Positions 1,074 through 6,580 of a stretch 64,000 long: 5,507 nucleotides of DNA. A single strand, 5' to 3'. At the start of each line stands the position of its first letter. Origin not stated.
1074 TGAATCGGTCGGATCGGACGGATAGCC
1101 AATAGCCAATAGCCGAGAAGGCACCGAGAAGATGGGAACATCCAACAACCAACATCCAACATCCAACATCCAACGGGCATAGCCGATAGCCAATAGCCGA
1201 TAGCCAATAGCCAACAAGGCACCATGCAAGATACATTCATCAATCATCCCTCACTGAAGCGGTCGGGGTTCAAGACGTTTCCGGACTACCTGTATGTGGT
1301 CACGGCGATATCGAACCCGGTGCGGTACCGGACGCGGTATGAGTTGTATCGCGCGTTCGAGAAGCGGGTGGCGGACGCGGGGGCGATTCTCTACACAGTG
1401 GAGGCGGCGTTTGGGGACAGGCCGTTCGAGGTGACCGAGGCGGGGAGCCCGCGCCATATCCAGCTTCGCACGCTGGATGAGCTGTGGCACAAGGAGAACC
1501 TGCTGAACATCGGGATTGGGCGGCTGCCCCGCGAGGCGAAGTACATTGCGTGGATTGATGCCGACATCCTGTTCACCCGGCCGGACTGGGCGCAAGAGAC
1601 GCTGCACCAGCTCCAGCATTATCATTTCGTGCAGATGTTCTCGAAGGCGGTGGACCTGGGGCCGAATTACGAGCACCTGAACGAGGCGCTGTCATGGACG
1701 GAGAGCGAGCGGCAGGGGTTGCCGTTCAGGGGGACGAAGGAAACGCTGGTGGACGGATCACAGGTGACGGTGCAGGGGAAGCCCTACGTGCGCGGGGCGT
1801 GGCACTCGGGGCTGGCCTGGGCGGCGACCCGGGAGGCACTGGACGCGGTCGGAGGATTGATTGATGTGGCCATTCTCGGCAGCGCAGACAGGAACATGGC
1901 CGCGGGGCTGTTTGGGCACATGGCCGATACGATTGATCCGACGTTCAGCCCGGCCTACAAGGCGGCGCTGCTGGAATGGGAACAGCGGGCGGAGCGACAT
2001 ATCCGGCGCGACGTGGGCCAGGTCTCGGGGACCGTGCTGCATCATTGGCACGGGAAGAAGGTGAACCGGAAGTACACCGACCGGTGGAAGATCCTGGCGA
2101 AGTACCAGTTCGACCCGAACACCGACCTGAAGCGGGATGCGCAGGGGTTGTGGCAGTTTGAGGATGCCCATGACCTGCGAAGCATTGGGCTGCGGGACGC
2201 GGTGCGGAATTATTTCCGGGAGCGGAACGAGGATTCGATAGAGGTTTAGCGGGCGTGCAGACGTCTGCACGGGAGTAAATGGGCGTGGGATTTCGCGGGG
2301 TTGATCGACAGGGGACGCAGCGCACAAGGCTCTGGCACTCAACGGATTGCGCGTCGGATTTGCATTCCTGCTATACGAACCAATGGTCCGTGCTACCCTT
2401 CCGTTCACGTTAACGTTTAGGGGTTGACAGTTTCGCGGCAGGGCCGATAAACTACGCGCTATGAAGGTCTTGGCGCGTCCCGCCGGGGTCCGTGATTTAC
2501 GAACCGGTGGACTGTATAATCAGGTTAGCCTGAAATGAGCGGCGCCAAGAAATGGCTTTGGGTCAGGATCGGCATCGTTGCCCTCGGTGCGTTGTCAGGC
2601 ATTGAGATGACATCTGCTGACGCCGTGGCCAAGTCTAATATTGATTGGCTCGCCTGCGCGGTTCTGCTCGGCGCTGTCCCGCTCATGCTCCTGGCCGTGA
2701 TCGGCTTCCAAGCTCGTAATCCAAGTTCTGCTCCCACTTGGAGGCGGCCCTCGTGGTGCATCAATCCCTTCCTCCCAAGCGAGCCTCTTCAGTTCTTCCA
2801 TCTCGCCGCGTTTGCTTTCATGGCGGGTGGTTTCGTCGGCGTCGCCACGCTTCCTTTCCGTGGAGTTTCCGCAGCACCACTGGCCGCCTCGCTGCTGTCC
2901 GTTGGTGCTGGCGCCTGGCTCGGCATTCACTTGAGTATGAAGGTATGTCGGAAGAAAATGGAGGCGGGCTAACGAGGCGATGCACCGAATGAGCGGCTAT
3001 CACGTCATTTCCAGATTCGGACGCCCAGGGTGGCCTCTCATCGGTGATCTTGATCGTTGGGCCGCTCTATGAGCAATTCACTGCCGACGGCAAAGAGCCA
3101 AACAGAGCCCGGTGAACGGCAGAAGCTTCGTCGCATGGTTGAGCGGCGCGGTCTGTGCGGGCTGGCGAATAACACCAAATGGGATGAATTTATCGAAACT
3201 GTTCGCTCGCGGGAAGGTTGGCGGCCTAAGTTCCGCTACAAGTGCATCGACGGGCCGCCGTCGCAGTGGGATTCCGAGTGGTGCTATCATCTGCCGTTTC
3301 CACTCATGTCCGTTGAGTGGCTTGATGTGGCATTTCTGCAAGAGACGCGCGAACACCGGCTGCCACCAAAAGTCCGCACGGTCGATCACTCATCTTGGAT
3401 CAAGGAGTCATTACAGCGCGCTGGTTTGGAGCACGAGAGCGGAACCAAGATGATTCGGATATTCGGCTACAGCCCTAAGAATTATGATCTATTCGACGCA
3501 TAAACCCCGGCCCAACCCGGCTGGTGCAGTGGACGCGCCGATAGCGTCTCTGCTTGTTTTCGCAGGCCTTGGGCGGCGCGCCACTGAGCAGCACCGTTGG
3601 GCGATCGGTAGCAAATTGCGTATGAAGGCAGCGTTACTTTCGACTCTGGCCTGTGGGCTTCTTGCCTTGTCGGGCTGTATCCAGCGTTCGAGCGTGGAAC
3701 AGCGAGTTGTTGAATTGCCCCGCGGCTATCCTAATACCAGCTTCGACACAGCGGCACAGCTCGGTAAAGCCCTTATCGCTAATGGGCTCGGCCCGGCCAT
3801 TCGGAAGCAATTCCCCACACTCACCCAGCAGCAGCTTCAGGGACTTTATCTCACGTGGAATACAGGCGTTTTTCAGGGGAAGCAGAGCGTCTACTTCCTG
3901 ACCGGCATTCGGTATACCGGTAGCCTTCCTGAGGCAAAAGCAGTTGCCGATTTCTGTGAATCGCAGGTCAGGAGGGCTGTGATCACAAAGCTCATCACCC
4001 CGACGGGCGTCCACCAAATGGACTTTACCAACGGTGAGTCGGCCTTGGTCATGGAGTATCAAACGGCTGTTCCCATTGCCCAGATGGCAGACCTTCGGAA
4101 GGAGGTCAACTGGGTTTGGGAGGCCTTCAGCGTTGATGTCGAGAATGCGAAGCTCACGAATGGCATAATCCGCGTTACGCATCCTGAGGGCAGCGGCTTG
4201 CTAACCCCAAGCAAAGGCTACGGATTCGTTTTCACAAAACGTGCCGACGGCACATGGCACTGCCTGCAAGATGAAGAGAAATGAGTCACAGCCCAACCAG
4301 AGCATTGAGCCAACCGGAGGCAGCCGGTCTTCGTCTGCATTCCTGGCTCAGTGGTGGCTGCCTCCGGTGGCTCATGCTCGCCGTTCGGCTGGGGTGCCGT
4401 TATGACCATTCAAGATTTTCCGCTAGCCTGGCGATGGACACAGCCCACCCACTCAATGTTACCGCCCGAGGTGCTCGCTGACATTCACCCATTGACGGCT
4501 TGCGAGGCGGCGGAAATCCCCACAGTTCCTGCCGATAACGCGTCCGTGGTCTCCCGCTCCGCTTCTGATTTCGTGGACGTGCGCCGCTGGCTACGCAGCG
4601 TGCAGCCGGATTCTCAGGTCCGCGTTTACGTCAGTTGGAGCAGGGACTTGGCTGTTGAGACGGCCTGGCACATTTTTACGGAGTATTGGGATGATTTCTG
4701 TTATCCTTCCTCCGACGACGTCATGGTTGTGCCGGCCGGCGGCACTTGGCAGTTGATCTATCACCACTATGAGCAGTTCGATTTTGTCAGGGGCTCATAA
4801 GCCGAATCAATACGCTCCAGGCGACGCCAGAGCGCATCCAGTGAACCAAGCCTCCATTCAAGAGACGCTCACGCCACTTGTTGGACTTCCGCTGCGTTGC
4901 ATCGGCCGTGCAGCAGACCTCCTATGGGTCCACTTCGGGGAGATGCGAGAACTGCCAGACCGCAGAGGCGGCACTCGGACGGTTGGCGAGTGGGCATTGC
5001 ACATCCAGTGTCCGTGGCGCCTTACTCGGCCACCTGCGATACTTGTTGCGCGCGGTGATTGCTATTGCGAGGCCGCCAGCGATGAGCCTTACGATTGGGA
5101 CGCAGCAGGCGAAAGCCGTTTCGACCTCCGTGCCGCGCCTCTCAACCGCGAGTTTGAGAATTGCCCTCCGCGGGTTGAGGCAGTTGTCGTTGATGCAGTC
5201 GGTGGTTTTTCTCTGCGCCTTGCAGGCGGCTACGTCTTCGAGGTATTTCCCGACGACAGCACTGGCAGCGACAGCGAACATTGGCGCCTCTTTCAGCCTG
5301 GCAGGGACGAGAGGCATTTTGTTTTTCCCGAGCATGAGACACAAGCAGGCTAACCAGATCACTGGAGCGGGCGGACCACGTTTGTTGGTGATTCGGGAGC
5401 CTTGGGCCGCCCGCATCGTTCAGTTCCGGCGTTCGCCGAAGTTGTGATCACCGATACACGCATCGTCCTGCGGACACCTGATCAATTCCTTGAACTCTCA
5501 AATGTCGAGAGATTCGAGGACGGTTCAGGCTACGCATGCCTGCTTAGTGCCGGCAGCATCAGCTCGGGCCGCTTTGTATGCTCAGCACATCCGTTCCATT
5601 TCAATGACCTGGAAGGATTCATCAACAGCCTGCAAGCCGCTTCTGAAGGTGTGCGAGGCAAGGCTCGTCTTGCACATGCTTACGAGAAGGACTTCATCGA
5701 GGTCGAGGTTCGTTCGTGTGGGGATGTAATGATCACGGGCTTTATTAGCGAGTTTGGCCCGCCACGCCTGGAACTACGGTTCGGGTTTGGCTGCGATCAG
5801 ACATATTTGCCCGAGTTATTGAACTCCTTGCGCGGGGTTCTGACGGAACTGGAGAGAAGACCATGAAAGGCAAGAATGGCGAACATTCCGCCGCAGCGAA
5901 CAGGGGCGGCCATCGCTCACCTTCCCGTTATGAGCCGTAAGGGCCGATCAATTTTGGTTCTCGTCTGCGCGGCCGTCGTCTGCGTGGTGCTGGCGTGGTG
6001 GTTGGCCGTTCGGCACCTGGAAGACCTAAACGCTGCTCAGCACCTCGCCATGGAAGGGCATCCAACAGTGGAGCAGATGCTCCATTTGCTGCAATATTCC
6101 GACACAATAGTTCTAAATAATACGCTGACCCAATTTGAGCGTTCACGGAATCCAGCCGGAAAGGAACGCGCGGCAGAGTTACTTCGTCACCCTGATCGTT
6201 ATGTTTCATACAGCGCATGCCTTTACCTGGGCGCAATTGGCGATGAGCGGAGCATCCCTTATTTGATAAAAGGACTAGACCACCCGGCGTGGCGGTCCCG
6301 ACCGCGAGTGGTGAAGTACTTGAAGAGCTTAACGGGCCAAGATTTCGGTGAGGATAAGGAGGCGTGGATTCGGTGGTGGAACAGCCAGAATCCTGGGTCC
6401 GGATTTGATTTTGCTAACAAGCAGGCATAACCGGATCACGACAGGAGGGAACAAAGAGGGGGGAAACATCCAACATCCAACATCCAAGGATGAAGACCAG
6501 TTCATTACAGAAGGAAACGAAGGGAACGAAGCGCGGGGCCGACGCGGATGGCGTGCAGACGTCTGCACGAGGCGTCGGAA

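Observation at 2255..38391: A 16-bp palindrome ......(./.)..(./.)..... recurs at least 13 times, only in the prophage, in both intergenic and coding DNA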

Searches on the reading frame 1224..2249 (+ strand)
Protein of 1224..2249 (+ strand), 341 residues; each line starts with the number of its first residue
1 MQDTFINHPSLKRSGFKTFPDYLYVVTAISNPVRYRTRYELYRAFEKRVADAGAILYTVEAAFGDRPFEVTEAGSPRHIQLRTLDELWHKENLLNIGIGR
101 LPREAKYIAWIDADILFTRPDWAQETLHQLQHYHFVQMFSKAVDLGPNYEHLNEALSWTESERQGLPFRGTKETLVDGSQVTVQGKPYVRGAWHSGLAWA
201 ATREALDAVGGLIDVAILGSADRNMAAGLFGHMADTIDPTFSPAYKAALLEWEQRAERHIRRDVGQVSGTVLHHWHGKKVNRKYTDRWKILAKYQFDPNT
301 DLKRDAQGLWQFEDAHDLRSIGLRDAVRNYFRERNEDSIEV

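Call 6: search_protein_families(library=pfam, proteins=[window:1224-2249:+], max_evalue=0.01)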
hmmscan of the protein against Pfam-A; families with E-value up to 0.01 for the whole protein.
window:1224-2249:+ (341 aa): 0 families

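Call 13: find_encoding_contigs(protein=window:1224-2249:+, flank=10000, max_places=5)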
Protein window:1224-2249:+ (341 aa): 2 contigs read that carry it; 2 places shown.
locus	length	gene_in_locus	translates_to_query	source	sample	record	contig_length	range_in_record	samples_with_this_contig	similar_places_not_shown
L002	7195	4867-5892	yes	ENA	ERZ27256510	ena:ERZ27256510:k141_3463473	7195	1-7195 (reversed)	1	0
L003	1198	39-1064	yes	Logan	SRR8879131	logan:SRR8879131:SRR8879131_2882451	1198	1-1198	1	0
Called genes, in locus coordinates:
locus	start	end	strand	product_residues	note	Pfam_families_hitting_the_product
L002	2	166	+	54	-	?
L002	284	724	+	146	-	-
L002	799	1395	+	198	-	-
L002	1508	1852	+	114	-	-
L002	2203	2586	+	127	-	-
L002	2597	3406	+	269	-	-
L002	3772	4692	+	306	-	-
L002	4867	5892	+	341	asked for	-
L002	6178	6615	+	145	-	-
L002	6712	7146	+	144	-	PF20383:DUF6678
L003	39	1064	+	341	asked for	-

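Call 14: search_protein_families(library=phrogs, proteins=[window:1224-2249:+], max_evalue=0.01)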
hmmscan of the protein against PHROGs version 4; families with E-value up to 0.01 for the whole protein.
window:1224-2249:+ (341 aa): 0 families

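Call 19: search_protein_families(library=ncbifam, proteins=[window:1224-2249:+], max_evalue=0.01)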
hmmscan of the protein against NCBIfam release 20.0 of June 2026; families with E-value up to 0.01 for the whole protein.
window:1224-2249:+ (341 aa): 0 families

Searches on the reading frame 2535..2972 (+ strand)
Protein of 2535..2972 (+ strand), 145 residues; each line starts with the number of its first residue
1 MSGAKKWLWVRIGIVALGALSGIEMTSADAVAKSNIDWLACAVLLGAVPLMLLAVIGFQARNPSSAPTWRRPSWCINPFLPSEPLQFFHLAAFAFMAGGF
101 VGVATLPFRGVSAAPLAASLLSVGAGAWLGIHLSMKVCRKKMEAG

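Call 6: search_protein_families(library=pfam, proteins=[window:2535-2972:+], max_evalue=0.01)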
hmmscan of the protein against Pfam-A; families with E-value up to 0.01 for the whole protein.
window:2535-2972:+ (145 aa): 0 families

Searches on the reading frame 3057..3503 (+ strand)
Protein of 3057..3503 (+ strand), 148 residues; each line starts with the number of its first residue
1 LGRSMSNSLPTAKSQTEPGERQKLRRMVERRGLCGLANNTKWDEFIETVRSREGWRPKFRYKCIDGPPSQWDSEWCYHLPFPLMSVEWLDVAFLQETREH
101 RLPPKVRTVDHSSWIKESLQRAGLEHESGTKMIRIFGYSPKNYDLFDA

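Call 6: search_protein_families(library=pfam, proteins=[window:3057-3503:+], max_evalue=0.01)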
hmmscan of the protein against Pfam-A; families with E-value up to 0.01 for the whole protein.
window:3057-3503:+ (148 aa): 1 family
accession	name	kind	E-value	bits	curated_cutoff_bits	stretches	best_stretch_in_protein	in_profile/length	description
PF20383.3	DUF6678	-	1.2e-35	122.7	24.5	1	25-142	2-122/122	Family of unknown function (DUF6678)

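Call 86: search_protein_families(library=padloc, proteins=[window:3057-3503:+], max_evalue=0.001)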
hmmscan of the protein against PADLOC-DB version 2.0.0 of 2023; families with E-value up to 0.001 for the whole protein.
window:3057-3503:+ (148 aa): 0 families

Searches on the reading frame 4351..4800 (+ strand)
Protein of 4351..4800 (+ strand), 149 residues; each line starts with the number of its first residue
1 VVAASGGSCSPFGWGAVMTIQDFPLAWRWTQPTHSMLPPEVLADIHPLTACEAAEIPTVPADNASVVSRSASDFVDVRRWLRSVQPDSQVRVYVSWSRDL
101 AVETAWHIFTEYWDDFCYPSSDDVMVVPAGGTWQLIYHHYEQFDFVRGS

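Call 6: search_protein_families(library=pfam, proteins=[window:4351-4800:+], max_evalue=0.01)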
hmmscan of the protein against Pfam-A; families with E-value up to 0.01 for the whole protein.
window:4351-4800:+ (149 aa): 1 family
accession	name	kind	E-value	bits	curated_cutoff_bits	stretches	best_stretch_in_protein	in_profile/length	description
PF11163.13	DUF2947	-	2e-05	24.9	25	1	85-126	92-133/152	Protein of unknown function (DUF2947)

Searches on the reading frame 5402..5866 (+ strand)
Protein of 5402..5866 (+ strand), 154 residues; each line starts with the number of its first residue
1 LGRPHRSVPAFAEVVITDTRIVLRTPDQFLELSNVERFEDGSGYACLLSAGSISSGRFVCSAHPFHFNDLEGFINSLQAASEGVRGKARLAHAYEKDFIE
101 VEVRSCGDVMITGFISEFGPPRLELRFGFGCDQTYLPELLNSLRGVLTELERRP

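Call 6: search_protein_families(library=pfam, proteins=[window:5402-5866:+], max_evalue=0.01)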
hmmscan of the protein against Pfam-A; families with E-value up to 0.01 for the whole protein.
window:5402-5866:+ (154 aa): 1 family
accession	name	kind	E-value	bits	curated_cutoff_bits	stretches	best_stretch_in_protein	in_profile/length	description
PF24716.1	WapI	-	6.3e-10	39.8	27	1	29-149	9-136/138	Immunity protein WapI-like family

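Call 86: search_protein_families(library=padloc, proteins=[window:5402-5866:+], max_evalue=0.001)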
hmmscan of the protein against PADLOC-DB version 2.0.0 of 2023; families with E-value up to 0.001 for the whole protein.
window:5402-5866:+ (154 aa): 0 families

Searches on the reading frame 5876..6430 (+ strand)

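Call 6: search_protein_families(library=pfam, proteins=[window:5876-6430:+], max_evalue=0.01)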
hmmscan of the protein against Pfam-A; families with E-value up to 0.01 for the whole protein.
window:5876-6430:+ (184 aa): 2 families
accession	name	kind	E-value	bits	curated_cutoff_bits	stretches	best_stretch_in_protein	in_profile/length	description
PF13646.12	HEAT_2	-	1.5e-08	35.2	27.7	1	71-140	7-77/88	HEAT repeats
PF03130.22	HEAT_PBS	-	0.00076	20.2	20.9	1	117-136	8-27/27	PBS lyase HEAT-like repeat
